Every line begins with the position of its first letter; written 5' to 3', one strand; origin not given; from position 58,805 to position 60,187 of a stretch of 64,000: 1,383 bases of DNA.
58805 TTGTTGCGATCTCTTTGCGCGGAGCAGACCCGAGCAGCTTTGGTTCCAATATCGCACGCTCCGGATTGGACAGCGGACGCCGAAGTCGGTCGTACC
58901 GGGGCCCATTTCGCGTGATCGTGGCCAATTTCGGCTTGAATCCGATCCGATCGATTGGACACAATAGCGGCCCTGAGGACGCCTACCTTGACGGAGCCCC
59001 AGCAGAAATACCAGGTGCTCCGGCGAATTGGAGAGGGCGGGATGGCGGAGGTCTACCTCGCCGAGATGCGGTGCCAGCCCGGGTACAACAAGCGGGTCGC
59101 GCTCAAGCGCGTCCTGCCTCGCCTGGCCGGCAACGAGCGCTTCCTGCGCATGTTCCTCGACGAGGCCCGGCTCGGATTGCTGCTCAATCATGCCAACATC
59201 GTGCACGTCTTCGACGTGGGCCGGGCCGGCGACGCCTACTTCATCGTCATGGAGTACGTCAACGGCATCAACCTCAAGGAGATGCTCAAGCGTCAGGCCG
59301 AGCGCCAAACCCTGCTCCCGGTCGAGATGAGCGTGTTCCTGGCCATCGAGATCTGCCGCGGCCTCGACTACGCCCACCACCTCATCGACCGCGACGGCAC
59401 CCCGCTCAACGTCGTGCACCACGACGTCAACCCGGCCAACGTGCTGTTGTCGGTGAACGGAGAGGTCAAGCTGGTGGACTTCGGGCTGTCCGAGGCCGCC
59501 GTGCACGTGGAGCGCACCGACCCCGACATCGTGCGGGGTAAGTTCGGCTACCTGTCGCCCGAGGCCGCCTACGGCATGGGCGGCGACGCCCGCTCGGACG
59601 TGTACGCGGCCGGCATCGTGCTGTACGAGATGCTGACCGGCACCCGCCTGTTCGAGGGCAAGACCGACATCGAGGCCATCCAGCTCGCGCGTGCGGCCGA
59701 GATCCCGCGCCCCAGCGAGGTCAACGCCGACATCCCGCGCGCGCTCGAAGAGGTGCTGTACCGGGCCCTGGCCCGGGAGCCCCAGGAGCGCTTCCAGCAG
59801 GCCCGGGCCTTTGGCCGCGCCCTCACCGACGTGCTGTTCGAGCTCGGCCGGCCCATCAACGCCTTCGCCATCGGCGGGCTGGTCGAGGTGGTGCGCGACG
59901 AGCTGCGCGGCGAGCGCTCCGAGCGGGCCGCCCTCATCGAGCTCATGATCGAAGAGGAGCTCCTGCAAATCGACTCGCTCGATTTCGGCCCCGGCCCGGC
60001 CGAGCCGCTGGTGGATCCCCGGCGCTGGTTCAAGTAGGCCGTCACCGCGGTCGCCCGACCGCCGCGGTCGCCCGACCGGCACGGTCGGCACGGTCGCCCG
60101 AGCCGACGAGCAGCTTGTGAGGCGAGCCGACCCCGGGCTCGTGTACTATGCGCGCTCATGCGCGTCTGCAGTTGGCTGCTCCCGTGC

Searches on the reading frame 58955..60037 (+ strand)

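Call 58: search_protein_families(library=pfam, proteins=[window:58955-60037:+], max_evalue=0.0001)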
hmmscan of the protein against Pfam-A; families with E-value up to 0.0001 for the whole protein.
window:58955-60037:+ (360 aa): 3 families
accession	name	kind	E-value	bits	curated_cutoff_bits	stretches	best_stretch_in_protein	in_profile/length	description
PF00069.31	Pkinase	-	9.2e-39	133.8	31.7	1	19-281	1-253/263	Protein kinase domain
PF07714.23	PK_Tyr_Ser-Thr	-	7.4e-31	107.8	23.1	1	21-280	3-249/258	Protein tyrosine and serine/threonine kinase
PF03109.22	ABC1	-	3.9e-05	23.3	22.9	0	96-182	144-217/244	ABC1 atypical kinase-like domain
